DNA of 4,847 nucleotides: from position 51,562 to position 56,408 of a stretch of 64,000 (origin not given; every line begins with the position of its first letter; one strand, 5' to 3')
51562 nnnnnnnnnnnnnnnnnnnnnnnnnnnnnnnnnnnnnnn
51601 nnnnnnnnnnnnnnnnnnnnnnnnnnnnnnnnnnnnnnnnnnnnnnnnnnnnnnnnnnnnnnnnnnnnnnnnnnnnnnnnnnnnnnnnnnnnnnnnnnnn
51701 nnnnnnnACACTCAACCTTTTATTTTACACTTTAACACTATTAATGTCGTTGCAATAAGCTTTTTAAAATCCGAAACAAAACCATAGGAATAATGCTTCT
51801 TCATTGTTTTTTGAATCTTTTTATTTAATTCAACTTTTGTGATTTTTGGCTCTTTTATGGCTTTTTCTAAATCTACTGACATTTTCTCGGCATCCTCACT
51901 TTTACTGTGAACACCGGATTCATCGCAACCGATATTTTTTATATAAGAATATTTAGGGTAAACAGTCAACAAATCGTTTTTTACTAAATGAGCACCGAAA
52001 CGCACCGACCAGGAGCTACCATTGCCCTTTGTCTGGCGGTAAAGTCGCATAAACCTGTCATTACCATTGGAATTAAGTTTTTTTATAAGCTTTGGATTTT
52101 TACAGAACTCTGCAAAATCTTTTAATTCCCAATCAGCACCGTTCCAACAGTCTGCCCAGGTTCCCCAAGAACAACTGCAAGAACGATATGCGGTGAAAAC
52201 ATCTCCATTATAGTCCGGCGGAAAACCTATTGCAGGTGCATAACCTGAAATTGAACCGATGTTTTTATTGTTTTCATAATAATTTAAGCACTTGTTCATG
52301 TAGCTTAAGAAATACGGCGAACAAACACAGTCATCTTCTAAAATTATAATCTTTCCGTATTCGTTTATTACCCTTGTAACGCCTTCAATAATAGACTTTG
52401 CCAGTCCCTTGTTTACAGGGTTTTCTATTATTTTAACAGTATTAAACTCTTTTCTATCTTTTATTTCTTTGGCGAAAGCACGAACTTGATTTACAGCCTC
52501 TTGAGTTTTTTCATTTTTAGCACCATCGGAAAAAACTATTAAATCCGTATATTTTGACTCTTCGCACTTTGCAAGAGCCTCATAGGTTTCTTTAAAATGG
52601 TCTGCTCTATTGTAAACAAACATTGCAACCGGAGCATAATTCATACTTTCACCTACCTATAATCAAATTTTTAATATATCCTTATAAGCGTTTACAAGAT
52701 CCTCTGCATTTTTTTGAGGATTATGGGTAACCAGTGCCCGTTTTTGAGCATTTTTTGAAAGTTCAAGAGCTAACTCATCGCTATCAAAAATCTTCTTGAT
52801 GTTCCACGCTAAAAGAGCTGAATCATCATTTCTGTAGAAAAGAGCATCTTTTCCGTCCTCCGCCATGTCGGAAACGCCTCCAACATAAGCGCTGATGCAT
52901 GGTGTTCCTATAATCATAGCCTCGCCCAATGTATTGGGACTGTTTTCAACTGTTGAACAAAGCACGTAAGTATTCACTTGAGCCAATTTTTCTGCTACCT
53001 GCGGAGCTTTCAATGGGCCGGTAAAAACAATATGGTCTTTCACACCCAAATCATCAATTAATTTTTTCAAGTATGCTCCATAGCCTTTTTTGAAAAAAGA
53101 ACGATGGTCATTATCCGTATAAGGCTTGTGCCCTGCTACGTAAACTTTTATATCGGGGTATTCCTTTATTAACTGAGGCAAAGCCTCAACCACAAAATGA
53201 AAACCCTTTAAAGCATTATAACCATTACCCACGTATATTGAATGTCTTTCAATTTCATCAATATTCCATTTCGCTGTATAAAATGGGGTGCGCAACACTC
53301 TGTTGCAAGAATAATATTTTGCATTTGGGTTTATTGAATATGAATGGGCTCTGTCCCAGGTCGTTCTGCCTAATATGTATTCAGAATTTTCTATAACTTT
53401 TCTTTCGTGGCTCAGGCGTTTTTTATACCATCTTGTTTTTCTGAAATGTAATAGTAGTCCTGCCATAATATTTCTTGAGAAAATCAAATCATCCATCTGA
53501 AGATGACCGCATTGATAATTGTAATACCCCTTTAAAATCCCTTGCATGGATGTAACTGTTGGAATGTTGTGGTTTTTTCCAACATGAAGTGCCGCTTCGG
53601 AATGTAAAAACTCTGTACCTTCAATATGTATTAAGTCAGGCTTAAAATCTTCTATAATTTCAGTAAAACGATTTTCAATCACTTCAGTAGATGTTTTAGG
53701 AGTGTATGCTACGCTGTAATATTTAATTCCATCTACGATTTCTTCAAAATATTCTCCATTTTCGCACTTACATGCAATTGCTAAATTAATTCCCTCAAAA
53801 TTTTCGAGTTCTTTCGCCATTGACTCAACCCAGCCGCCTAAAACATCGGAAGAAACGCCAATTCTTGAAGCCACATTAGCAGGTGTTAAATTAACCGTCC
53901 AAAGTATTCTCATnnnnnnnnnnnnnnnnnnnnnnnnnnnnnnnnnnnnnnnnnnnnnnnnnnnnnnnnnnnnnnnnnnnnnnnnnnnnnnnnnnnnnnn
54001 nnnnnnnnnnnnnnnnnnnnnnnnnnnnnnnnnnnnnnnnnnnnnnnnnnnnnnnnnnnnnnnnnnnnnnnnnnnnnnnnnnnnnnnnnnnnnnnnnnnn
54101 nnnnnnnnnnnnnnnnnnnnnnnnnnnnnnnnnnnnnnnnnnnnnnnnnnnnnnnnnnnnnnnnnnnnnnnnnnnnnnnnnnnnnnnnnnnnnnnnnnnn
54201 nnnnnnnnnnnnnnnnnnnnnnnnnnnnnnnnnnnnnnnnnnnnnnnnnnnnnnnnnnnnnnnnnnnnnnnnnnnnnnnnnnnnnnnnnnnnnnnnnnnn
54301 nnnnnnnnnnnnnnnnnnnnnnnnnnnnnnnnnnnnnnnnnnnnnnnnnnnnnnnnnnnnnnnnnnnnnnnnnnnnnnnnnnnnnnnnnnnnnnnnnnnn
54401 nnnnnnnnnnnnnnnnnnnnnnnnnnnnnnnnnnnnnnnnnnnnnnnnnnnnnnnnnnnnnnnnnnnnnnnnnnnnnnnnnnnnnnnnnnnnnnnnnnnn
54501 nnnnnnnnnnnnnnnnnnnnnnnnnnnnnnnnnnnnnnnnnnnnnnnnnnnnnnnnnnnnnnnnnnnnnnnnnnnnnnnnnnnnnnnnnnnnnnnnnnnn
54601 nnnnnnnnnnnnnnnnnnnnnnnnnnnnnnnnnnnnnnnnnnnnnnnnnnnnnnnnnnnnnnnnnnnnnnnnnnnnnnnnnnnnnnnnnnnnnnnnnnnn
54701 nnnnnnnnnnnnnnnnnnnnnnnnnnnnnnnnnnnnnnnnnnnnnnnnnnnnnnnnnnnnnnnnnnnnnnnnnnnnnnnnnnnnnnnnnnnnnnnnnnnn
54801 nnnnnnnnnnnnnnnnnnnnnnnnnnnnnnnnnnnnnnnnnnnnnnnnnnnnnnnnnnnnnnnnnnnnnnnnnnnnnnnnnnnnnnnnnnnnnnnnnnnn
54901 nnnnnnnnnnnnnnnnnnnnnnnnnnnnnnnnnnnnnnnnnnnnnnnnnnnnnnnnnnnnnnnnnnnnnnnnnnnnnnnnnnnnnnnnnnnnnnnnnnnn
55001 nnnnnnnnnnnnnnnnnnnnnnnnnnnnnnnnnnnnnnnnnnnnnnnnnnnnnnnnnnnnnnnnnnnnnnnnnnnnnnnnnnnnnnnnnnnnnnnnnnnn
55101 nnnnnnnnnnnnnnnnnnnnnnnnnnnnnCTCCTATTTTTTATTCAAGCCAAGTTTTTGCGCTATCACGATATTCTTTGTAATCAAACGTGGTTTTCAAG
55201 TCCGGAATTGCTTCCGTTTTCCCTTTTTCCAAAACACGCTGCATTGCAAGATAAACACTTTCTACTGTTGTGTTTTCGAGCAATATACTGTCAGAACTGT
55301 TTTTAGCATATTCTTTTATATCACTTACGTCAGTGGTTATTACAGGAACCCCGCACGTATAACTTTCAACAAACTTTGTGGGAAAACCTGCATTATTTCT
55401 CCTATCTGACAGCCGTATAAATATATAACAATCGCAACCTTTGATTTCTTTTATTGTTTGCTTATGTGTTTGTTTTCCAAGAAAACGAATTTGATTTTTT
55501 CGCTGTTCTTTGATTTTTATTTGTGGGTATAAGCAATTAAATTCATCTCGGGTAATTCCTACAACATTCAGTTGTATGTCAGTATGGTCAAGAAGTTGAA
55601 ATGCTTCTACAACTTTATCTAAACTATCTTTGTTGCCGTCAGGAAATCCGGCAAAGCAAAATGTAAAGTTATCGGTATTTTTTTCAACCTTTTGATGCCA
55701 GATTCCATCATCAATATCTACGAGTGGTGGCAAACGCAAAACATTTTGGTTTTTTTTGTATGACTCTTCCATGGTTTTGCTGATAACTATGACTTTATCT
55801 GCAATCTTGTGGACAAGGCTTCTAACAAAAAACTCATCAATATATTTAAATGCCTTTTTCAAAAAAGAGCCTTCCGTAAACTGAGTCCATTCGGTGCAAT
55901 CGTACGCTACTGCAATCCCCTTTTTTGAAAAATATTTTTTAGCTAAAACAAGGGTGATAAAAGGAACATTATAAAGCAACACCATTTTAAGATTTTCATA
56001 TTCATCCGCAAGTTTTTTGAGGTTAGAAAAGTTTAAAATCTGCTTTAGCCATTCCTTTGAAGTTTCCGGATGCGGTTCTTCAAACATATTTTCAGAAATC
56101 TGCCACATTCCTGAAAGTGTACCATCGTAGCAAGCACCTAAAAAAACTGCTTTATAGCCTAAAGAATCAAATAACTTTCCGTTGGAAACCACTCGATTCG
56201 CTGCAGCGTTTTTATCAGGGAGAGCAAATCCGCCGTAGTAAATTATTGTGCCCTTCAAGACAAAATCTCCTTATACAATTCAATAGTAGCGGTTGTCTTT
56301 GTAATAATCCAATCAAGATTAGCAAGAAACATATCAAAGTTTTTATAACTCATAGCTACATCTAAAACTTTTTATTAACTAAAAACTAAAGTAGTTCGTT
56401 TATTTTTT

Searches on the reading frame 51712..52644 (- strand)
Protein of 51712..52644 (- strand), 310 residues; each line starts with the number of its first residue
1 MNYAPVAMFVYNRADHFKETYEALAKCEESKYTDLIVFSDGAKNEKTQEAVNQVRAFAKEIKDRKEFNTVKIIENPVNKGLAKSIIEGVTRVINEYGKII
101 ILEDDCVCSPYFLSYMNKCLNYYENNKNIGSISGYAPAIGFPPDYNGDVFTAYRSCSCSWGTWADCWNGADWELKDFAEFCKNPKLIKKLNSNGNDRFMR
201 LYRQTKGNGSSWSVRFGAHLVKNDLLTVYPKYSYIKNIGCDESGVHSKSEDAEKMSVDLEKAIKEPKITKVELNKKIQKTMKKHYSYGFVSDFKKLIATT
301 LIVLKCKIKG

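Call 53: search_protein_families(library=pfam, proteins=[window:51712-52644:-], max_evalue=0.001)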
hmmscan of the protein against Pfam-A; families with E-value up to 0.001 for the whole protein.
window:51712-52644:- (310 aa): 2 families
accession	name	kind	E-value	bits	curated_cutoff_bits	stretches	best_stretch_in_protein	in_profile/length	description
PF00535.33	Glycos_transf_2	-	1.3e-09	38.6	23.3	1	6-117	2-100/168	Glycosyl transferase family 2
PF03071.21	GNT-I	-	0.00055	19.3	25.4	0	2-134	93-230/434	GNT-I family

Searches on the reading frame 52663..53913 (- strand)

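Call 53: search_protein_families(library=pfam, proteins=[window:52663-53913:-], max_evalue=0.001)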
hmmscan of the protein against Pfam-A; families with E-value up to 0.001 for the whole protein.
window:52663-53913:- (416 aa): 4 families
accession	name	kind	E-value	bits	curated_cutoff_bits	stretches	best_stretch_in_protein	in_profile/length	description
PF00534.26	Glycos_transf_1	-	9.8e-26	90.8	26.4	1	213-392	6-172/172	Glycosyl transferases group 1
PF13692.12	Glyco_trans_1_4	-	2.8e-22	80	27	1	225-376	4-140/142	Glycosyl transferases group 1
PF13524.12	Glyco_trans_1_2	-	7.7e-07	29.6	25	1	247-407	8-143/144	Glycosyl transferase-like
PF13439.12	Glyco_transf_4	-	0.00069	20.1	28.5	0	29-145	8-109/170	Glycosyltransferase Family 4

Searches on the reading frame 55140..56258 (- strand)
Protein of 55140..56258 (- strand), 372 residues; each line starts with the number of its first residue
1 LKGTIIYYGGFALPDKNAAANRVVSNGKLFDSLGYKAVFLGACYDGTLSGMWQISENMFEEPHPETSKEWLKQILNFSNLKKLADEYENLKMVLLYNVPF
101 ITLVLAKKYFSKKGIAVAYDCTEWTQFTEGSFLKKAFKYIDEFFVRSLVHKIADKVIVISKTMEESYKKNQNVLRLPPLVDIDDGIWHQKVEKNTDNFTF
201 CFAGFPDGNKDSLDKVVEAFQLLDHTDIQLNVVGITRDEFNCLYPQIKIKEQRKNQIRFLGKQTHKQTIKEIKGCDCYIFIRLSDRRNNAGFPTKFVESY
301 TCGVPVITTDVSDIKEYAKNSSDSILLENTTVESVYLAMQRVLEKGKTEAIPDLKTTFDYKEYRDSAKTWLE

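Call 53: search_protein_families(library=pfam, proteins=[window:55140-56258:-], max_evalue=0.001)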
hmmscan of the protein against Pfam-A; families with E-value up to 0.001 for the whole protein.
window:55140-56258:- (372 aa): 2 families
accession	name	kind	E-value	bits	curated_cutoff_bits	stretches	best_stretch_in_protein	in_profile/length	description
PF00534.26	Glycos_transf_1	-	2.2e-18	66.8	26.4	1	187-349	5-162/172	Glycosyl transferases group 1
PF13692.12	Glyco_trans_1_4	-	1e-14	55.5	27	1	199-344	3-141/142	Glycosyl transferases group 1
